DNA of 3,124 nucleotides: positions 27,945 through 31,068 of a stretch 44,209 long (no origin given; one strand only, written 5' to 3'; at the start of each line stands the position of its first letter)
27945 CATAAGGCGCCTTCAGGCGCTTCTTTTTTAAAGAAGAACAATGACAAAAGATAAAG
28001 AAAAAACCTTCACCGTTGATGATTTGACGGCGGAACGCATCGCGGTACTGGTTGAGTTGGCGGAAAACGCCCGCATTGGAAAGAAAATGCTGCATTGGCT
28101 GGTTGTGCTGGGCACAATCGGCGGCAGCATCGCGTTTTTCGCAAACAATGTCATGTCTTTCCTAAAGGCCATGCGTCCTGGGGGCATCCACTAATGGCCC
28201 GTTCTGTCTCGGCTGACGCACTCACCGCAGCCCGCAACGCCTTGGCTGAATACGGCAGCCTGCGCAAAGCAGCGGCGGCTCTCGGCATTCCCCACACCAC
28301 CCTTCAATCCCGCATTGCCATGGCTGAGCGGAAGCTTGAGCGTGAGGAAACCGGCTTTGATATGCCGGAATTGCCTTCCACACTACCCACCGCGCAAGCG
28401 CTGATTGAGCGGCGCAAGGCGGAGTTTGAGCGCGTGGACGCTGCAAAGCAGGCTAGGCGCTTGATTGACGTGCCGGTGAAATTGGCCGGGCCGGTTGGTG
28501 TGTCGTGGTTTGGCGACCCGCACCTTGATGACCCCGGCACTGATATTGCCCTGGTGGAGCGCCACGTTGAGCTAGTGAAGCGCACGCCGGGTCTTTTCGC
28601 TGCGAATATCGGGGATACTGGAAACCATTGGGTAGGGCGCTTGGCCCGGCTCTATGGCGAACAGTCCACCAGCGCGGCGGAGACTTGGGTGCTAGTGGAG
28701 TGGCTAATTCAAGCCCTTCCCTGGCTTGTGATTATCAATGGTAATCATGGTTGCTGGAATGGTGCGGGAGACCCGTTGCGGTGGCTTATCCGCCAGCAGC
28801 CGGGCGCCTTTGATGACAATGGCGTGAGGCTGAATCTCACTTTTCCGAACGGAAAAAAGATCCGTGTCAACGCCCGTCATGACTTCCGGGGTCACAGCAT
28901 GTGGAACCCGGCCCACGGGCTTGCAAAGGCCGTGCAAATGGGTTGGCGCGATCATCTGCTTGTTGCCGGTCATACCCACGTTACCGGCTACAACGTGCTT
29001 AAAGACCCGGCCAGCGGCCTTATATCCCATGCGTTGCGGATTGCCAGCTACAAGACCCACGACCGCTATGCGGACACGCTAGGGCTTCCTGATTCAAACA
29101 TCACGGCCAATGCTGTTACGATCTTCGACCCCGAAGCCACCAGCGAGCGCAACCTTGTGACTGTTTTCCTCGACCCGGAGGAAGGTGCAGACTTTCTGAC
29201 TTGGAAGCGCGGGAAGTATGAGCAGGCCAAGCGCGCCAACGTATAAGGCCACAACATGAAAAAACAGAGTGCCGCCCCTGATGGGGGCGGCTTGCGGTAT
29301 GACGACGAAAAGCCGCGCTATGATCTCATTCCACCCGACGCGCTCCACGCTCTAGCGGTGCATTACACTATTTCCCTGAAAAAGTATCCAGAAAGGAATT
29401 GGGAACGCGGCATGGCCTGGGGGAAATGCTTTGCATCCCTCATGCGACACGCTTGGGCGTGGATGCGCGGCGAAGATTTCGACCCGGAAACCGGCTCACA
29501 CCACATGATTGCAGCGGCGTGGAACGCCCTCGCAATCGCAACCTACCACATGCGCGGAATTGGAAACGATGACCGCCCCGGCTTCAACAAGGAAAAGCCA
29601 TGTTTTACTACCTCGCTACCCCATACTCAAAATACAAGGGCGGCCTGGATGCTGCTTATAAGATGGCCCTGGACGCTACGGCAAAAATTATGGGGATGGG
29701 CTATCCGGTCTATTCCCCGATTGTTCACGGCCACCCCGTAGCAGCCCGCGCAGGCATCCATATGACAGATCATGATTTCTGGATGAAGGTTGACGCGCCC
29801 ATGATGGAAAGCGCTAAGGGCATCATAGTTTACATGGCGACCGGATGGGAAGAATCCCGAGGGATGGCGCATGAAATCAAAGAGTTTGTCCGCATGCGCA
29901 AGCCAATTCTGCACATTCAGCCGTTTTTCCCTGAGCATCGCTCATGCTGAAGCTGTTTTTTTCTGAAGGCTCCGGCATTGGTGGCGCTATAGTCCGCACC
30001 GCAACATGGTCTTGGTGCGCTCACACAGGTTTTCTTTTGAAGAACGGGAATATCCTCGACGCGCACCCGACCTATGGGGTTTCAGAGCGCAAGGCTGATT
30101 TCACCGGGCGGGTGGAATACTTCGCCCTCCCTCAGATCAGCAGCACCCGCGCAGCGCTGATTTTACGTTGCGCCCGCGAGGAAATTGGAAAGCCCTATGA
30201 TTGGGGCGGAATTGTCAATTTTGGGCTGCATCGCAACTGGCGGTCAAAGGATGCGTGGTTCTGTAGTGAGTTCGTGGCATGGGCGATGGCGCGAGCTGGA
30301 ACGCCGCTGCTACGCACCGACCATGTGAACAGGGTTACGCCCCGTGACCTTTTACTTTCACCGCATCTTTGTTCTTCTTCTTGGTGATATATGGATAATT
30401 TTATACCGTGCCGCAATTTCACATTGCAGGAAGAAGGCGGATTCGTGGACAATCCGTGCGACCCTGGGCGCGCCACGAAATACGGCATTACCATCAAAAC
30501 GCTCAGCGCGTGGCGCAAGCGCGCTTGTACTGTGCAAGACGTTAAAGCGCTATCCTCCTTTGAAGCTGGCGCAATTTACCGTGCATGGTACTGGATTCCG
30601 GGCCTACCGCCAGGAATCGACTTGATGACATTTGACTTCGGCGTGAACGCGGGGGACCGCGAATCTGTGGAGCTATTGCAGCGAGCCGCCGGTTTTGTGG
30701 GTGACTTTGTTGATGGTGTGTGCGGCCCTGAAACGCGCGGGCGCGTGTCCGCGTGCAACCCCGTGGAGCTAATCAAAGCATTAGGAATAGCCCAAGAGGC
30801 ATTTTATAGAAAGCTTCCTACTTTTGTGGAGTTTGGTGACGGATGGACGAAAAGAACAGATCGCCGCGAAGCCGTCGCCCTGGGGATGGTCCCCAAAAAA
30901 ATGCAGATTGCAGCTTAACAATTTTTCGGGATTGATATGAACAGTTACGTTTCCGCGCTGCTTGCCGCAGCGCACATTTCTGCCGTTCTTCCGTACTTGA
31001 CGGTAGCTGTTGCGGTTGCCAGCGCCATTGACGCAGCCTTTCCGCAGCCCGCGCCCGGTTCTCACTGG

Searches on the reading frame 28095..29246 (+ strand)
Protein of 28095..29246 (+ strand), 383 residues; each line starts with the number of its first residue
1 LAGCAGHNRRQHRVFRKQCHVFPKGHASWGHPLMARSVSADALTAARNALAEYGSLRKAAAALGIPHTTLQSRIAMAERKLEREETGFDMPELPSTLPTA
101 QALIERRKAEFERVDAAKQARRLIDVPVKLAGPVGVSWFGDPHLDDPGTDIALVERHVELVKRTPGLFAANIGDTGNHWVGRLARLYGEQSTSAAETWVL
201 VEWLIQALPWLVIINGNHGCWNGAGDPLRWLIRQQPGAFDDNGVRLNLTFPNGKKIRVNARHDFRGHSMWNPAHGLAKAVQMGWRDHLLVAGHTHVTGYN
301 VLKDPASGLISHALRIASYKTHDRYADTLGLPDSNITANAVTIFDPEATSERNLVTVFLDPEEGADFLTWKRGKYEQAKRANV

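Call 54: search_protein_families(library=ncbifam, max_evalue=0.01, proteins=[window:28095-29246:+])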
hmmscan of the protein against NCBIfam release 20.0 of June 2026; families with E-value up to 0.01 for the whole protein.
window:28095-29246:+ (383 aa): 0 families

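Call 71: search_protein_families(library=phrogs, max_evalue=0.01, proteins=[window:28095-29246:+])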
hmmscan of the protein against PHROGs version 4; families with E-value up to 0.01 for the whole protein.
window:28095-29246:+ (383 aa): 1 family
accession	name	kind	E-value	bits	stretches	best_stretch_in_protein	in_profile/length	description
phrog_7339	-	DNA, RNA and nucleotide metabolism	2.7e-35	123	1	120-372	16-263/263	DNA repair exonuclease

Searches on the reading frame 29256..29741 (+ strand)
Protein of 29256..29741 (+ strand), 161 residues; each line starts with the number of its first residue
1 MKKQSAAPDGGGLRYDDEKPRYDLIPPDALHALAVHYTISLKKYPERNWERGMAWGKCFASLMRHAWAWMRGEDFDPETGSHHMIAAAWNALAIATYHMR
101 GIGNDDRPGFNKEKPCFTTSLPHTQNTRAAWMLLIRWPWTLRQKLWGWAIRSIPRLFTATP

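Call 71: search_protein_families(library=phrogs, max_evalue=0.01, proteins=[window:29256-29741:+])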
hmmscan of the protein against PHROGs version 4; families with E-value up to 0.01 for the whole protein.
window:29256-29741:+ (161 aa): 9 families
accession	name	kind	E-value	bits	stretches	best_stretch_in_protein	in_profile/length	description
phrog_801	-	DNA, RNA and nucleotide metabolism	4.4e-43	149.6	1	7-115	95-203/476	dATP / dGTP pyrophosphohydrolase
phrog_11257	-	unknown function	3.7e-29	103.2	1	14-120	15-121/200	-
phrog_16254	-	unknown function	2.1e-27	97.5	1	9-99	16-106/377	-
phrog_2252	-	lysis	3.7e-24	86.9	1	14-109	107-203/285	endolysin; inhibits RNA polymerase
phrog_5332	-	unknown function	1.9e-20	74.3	1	20-107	123-210/215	-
phrog_37590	-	unknown function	3.6e-20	73.3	1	6-107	39-152/341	-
phrog_19680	-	unknown function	5.6e-16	60.2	1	9-100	87-182/188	-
phrog_18716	-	unknown function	4.1e-10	40.9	1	11-94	14-93/114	-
phrog_5033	-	lysis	1.9e-08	35.5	1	6-94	72-164/178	endolysin; inhibits RNA polymerase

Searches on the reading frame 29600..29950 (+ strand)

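Call 71: search_protein_families(library=phrogs, max_evalue=0.01, proteins=[window:29600-29950:+])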
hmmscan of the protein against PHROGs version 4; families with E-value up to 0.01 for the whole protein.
window:29600-29950:+ (116 aa): 2 families
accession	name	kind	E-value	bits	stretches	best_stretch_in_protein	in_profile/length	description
phrog_355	-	DNA, RNA and nucleotide metabolism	1.4e-13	51.8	1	1-113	75-179/249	nucleoside 2-deoxyribosyltransferase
phrog_5781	-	unknown function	0.0018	18.9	1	24-92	26-85/220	-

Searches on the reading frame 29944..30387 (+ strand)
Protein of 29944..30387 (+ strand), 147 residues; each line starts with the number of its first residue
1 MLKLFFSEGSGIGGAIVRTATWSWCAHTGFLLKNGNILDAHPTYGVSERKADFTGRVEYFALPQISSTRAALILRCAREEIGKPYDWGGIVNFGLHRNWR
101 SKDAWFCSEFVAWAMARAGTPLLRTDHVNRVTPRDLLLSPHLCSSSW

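Call 71: search_protein_families(library=phrogs, max_evalue=0.01, proteins=[window:29944-30387:+])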
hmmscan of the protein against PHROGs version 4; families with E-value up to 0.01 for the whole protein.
window:29944-30387:+ (147 aa): 2 families
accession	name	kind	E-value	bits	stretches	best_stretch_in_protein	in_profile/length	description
phrog_1128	-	moron, auxiliary metabolic gene and host takeover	6.7e-22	79.2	1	6-137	29-165/381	enoyl-CoA hydratase/carnithine racemase-like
phrog_329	-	tail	7.9e-05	22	1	66-126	531-582/949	minor tail protein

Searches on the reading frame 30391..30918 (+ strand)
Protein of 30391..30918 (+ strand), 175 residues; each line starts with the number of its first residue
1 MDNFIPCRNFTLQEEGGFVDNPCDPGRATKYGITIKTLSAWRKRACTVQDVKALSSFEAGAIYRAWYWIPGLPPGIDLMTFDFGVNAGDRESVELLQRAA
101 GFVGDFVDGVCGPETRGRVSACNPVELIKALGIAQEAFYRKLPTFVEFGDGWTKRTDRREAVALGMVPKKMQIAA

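Call 71: search_protein_families(library=phrogs, max_evalue=0.01, proteins=[window:30391-30918:+])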
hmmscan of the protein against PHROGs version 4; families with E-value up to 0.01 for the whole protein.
window:30391-30918:+ (175 aa): 2 families
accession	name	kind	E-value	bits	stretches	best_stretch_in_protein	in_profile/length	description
phrog_315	-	lysis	5.5e-31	108.8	1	2-170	333-498/677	endolysin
phrog_12853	-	unknown function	5.1e-12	47.3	1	9-114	8-124/131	-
